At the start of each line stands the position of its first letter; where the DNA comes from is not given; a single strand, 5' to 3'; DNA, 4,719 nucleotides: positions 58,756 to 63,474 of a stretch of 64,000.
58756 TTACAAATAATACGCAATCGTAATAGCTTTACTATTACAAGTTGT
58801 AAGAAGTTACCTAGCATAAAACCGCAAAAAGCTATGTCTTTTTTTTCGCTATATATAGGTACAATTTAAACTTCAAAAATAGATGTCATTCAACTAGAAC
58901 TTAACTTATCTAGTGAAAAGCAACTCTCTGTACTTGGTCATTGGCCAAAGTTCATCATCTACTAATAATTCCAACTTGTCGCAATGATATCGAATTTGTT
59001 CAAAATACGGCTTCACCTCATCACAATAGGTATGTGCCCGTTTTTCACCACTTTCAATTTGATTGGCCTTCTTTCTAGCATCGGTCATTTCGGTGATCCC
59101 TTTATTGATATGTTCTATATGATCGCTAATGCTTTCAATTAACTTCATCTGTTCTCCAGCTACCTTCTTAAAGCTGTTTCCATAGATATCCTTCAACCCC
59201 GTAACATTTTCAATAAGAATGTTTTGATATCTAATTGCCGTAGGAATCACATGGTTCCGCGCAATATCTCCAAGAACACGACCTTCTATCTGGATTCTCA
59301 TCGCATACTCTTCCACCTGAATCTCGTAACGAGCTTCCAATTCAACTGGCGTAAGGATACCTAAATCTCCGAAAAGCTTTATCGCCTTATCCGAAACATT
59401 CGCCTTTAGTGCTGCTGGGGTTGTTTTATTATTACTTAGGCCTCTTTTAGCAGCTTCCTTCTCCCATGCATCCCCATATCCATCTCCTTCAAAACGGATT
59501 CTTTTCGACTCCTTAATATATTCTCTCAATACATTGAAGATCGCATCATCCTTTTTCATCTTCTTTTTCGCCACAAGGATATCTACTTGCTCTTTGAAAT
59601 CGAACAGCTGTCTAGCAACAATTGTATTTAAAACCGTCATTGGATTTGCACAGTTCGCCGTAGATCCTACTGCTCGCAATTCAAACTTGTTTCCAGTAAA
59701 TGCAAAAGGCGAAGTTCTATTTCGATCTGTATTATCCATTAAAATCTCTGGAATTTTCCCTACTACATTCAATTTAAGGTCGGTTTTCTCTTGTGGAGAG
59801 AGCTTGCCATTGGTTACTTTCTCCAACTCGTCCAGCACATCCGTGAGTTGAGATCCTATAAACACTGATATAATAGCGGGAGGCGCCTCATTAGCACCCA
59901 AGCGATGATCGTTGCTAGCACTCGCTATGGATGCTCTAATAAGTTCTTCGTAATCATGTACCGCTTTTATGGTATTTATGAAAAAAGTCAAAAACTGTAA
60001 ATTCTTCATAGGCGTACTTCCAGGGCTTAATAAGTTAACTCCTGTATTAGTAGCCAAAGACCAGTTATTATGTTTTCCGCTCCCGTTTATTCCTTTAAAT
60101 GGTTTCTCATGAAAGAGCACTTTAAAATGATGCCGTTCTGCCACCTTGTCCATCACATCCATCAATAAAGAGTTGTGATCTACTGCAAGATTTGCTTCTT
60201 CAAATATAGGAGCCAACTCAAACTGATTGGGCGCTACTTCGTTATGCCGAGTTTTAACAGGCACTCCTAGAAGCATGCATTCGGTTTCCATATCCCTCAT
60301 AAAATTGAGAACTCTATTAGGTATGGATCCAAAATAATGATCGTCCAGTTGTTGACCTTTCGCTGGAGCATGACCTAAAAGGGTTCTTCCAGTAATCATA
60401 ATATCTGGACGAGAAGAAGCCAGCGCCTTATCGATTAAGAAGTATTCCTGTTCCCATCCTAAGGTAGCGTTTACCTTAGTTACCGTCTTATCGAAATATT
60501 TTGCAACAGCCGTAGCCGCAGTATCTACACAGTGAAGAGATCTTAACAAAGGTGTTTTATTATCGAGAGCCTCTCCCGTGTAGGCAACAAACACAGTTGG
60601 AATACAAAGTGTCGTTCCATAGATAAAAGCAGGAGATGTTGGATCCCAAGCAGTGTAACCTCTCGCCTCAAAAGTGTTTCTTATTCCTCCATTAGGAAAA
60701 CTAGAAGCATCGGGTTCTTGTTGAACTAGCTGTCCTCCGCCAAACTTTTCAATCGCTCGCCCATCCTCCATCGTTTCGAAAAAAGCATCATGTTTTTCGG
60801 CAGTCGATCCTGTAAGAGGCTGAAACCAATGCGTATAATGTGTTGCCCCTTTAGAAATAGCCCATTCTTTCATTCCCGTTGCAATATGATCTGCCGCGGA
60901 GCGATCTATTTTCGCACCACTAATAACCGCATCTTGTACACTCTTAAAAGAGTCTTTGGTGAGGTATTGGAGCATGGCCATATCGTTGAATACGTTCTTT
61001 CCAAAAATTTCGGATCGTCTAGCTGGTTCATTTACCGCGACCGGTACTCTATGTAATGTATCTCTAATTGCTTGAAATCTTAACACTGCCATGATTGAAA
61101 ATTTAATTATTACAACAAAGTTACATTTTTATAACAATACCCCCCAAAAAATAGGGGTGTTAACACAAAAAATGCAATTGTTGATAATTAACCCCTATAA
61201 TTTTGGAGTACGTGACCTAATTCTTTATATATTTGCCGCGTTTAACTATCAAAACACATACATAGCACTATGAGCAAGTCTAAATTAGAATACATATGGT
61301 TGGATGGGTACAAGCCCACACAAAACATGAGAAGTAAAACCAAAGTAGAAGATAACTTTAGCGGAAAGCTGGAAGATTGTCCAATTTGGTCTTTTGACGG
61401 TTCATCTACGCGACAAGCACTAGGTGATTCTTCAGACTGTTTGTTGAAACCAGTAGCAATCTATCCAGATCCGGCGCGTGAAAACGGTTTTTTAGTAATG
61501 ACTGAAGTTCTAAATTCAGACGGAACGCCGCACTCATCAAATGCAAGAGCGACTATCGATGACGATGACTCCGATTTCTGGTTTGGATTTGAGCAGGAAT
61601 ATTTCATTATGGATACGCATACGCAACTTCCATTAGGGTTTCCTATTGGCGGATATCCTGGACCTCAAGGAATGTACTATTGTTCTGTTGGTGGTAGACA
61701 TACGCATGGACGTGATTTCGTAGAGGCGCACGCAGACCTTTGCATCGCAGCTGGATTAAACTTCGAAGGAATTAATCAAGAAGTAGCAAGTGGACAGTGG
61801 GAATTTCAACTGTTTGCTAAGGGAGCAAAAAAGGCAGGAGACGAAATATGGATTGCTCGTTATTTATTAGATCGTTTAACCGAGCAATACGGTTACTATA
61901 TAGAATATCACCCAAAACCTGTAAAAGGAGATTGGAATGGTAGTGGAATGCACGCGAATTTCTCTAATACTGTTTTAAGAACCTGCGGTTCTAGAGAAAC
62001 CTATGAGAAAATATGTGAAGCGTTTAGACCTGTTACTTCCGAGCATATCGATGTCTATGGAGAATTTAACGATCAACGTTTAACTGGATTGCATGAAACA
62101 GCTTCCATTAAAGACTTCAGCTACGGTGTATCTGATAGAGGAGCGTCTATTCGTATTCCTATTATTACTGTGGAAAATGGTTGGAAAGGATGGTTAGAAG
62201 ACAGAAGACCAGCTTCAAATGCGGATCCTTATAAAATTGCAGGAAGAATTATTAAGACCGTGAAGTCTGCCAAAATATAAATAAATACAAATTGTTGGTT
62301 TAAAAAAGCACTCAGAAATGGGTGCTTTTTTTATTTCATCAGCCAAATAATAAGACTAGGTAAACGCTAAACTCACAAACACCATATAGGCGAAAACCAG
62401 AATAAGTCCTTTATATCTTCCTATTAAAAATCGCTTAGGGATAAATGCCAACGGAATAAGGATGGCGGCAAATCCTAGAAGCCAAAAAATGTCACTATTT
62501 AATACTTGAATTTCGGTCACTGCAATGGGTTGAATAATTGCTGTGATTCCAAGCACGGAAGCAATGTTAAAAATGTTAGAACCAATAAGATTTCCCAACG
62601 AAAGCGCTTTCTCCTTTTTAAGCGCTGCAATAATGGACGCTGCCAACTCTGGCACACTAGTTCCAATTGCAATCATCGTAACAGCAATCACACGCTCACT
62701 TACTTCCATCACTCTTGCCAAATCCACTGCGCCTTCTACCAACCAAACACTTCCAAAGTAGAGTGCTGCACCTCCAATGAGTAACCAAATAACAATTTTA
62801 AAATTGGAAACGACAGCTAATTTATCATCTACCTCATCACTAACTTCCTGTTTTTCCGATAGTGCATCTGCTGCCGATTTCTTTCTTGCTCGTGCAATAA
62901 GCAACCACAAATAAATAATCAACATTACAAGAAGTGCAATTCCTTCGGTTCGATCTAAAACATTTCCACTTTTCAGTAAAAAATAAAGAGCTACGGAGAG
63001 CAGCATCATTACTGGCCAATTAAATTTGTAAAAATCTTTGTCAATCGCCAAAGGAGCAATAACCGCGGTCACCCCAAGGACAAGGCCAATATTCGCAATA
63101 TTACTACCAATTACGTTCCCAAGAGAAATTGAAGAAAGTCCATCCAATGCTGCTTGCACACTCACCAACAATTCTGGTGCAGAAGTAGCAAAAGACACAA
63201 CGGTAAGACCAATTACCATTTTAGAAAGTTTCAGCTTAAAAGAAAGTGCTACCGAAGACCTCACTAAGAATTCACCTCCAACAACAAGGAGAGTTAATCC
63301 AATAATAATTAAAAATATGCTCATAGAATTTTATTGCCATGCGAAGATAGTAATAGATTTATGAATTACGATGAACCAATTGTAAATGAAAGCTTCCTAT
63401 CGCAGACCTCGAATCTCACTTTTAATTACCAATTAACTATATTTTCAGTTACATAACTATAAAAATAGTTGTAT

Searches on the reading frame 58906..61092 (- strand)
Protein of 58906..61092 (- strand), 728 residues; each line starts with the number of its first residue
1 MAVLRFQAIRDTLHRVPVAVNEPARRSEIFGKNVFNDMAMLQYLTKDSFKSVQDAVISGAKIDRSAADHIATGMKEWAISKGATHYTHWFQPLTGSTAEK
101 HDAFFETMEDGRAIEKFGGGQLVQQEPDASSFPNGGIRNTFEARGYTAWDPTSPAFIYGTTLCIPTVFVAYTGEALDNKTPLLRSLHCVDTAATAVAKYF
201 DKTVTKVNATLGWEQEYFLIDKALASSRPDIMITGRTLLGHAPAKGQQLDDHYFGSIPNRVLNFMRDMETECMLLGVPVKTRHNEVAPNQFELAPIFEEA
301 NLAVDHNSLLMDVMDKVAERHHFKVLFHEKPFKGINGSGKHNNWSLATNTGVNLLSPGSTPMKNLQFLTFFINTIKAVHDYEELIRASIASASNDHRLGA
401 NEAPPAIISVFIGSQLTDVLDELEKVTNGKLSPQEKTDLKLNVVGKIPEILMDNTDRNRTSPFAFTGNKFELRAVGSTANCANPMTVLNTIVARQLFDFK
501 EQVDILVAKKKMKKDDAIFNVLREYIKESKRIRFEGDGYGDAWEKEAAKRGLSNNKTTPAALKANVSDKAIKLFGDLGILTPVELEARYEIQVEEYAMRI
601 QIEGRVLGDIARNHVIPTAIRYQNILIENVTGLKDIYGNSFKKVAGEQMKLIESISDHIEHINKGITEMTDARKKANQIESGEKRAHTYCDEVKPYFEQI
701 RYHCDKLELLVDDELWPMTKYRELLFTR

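Call 5: search_protein_families(library=pfam, proteins=[window:58906-61092:-], max_evalue=0.01)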
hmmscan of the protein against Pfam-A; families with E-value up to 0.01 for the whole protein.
window:58906-61092:- (728 aa): 3 families
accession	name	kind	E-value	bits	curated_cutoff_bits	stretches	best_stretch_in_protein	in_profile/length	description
PF12437.13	GSIII_N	-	2.7e-78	261.6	25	1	27-185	2-160/160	Glutamine synthetase type III N terminal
PF18318.6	Gln-synt_C-ter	-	2.7e-42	143.7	22.7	1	517-634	1-118/118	Glutamine synthetase C-terminal domain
PF00120.29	Gln-synt_C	-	1.7e-19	70.6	24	1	206-372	19-181/344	Glutamine synthetase, catalytic domain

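Call 14: find_encoding_contigs(protein=window:58906-61092:-, flank=10000, max_places=5)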
Protein window:58906-61092:- (728 aa): no gene with exactly this product is on record in the collection.

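Call 78: find_homologous_proteins(query=window:58906-61092:-, max_evalue=1e-100)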
Query window:58906-61092:- (728 aa): 8000 proteins with E <= 1e-100 among 8000 candidates; the best 120 are listed.
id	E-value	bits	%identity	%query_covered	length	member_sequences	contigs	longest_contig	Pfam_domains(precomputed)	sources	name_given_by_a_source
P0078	0.0e+0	1667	100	100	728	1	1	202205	PF00120.30,PF18318.7,PF12437.14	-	-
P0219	0.0e+0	1460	86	100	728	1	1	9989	PF00120.30,PF18318.7,PF12437.14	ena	-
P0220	0.0e+0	1458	86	100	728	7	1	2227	PF00120.30,PF18318.7,PF12437.14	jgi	jgi:glutamine synthetase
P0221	0.0e+0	1458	87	100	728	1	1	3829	PF00120.30,PF18318.7,PF12437.14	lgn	-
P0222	0.0e+0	1453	86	100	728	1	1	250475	PF00120.30,PF18318.7,PF12437.14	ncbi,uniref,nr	ncbi:glutamine synthetase III family protein [Altibacter sp. HG106]|uniref:glutamine synthetase III 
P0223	0.0e+0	1452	86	100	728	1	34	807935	PF00120.30,PF18318.7,PF12437.14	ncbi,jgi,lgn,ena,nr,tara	ncbi:MAG: glutamine synthetase type III [Flavobacteriaceae bacterium]|nr:glutamine synthetase type I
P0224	0.0e+0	1451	86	100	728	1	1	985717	PF00120.30,PF18318.7,PF12437.14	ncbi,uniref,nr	ncbi:glutamine synthetase III [Aureisphaera sp. CAU 1614]|uniref:Glutamine synthetase III n=1 Tax=Ha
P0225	0.0e+0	1449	86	100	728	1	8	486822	PF00120.30,PF18318.7,PF12437.14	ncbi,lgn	-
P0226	0.0e+0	1449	86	100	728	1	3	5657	PF00120.30,PF18318.7,PF12437.14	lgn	-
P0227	0.0e+0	1449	86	100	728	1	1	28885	PF00120.30,PF18318.7,PF12437.14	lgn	-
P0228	0.0e+0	1447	86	100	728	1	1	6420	PF00120.30,PF18318.7,PF12437.14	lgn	-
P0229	0.0e+0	1446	86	100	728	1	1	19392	PF00120.30,PF18318.7,PF12437.14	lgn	-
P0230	0.0e+0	1446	85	100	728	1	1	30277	PF00120.30,PF18318.7,PF12437.14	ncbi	-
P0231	0.0e+0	1445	86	100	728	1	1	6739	PF00120.30,PF18318.7,PF12437.14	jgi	jgi:glutamine synthetase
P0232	0.0e+0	1445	86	100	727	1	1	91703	PF00120.30,PF18318.7,PF12437.14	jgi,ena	-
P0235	0.0e+0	1443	86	100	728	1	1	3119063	PF00120.30,PF18318.7,PF12437.14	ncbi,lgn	-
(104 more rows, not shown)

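Call 79: find_encoding_contigs(protein=P0222, flank=10000, max_places=1)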
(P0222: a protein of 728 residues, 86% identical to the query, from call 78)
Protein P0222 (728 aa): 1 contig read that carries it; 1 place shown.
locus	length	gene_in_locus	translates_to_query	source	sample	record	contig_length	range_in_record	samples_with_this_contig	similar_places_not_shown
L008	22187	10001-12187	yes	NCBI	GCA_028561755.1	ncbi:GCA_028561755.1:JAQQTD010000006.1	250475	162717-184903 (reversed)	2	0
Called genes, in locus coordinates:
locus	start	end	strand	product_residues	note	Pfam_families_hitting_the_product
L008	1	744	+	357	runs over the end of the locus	PF19300:BPD_transp_1_N, PF00528:BPD_transp_1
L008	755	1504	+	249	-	PF00121:TIM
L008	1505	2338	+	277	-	PF06325:PrmA, PF05175:MTS, PF13649:Methyltransf_25, PF13847:Methyltransf_31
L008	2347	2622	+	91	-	PF02617:ClpS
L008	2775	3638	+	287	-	PF12388:Peptidase_M57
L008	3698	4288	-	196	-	PF05724:TPMT, PF08241:Methyltransf_11 (weak), PF08242:Methyltransf_12 (weak), PF13649:Methyltransf_25 (weak)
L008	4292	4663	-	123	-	PF00581:Rhodanese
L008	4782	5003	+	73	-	PF00050:Kazal_1 (weak)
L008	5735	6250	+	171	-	PF00156:Pribosyltran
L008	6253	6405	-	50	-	-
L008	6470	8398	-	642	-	PF05569:Peptidase_M56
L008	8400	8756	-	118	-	PF03965:Penicillinase_R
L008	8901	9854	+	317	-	PF01699:Na_Ca_ex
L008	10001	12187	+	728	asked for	PF12437:GSIII_N, PF00120:Gln-synt_C, PF18318:Gln-synt_C-ter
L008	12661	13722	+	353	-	-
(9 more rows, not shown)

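Call 80: find_encoding_contigs(protein=P0224, flank=10000, max_places=1)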
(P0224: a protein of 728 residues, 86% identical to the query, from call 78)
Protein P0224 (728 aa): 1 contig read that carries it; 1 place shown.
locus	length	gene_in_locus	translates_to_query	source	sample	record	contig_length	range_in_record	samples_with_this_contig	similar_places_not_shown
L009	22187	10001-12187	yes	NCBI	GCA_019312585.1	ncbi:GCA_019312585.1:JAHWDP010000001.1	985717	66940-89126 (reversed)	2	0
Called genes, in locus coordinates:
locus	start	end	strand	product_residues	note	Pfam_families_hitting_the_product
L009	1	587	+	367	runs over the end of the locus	PF07291:MauE, PF07681:DoxX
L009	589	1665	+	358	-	PF19300:BPD_transp_1_N, PF00528:BPD_transp_1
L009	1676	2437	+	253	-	PF00121:TIM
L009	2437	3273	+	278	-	PF06325:PrmA, PF05175:MTS, PF13489:Methyltransf_23 (weak), PF13649:Methyltransf_25, PF13847:Methyltransf_31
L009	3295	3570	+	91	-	PF02617:ClpS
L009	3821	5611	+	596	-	PF00924:MS_channel_2nd, PF21082:MS_channel_3rd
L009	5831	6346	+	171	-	PF00156:Pribosyltran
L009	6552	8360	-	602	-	PF05569:Peptidase_M56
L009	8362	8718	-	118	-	PF03965:Penicillinase_R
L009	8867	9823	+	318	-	PF01699:Na_Ca_ex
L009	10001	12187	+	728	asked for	PF12437:GSIII_N, PF00120:Gln-synt_C, PF18318:Gln-synt_C-ter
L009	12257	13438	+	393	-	PF00586:AIRS, PF02769:AIRS_C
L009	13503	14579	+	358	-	PF03462:PCRF, PF00472:RF-1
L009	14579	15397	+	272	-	PF00215:OMPdecase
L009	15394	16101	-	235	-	PF13852:DUF4197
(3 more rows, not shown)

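Call 81: find_encoding_contigs(protein=P0223, flank=10000, max_places=1)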
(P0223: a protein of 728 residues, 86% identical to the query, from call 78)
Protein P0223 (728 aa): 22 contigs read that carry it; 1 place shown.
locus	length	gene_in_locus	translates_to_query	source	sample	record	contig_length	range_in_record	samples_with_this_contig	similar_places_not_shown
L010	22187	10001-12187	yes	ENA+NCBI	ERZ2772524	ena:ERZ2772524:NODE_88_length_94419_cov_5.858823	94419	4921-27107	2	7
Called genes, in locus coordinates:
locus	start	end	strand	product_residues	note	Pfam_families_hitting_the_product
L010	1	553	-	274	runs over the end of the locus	PF00809:Pterin_bind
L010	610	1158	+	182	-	PF07659:DUF1599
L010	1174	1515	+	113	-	PF05635:23S_rRNA_IVP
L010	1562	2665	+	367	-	PF07291:MauE, PF07681:DoxX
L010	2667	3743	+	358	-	PF19300:BPD_transp_1_N, PF00528:BPD_transp_1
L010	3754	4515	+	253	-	PF00121:TIM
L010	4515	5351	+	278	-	PF06325:PrmA, PF05175:MTS, PF13489:Methyltransf_23 (weak), PF13649:Methyltransf_25, PF13847:Methyltransf_31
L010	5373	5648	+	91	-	PF02617:ClpS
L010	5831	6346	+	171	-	PF00156:Pribosyltran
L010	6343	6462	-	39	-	-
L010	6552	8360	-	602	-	PF05569:Peptidase_M56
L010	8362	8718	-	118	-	PF03965:Penicillinase_R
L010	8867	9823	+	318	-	PF01699:Na_Ca_ex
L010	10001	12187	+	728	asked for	PF12437:GSIII_N, PF00120:Gln-synt_C, PF18318:Gln-synt_C-ter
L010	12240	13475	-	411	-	PF12799:LRR_4 (faint), PF18962:Por_Secre_tail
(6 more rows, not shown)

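Call 82: find_encoding_contigs(protein=P0235, flank=10000, max_places=1)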
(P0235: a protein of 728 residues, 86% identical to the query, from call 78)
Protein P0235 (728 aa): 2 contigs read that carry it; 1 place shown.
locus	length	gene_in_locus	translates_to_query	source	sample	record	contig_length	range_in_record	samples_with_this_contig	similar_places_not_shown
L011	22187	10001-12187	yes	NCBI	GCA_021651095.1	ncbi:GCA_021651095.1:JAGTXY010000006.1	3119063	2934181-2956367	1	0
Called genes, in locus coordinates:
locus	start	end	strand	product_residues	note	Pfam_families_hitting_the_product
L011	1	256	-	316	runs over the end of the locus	-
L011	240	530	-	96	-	PF12728:HTH_17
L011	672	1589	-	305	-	PF10137:CAP12-PCTIR_TIR, PF20300:prok_STING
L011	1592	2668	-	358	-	PF26305:CD_NTase_C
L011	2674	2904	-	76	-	PF09954:DUF2188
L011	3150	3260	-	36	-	-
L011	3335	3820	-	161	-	-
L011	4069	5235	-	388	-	PF13102:Phage_int_SAM_5, PF00589:Phage_integrase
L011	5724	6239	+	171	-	PF00156:Pribosyltran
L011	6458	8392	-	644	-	PF05569:Peptidase_M56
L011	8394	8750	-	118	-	PF03965:Penicillinase_R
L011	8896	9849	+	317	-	PF01699:Na_Ca_ex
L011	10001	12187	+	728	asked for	PF12437:GSIII_N, PF00120:Gln-synt_C, PF18318:Gln-synt_C-ter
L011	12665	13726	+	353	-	-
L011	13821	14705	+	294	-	-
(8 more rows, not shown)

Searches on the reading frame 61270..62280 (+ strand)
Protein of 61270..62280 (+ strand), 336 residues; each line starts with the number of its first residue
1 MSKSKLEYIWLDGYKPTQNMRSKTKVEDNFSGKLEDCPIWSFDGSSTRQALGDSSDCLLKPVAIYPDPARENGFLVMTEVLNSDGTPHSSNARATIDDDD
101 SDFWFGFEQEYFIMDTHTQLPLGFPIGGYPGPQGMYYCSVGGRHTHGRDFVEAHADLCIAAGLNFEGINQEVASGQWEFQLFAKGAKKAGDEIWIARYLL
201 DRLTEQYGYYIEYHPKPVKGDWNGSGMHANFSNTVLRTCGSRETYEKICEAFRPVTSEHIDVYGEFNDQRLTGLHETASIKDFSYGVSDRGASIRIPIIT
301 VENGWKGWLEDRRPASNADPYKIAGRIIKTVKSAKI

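Call 5: search_protein_families(library=pfam, proteins=[window:61270-62280:+], max_evalue=0.01)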
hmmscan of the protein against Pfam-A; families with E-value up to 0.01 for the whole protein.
window:61270-62280:+ (336 aa): 2 families
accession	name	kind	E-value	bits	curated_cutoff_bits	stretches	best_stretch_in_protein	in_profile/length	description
PF00120.29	Gln-synt_C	-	3.7e-18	66.1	24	1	95-232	14-155/344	Glutamine synthetase, catalytic domain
PF03951.24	Gln-synt_N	-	2e-12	47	33.4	1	5-82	4-81/82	Glutamine synthetase, beta-Grasp domain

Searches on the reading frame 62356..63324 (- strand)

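Call 36: search_protein_families(library=pfam, proteins=[window:62356-63324:-], max_evalue=0.001)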
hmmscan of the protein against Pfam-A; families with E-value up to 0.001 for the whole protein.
window:62356-63324:- (322 aa): 1 family
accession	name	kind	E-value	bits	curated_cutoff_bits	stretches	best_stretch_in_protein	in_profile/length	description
PF01699.29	Na_Ca_ex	-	5.6e-61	205.4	24.9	2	2-143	2-150/151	Sodium/calcium exchanger protein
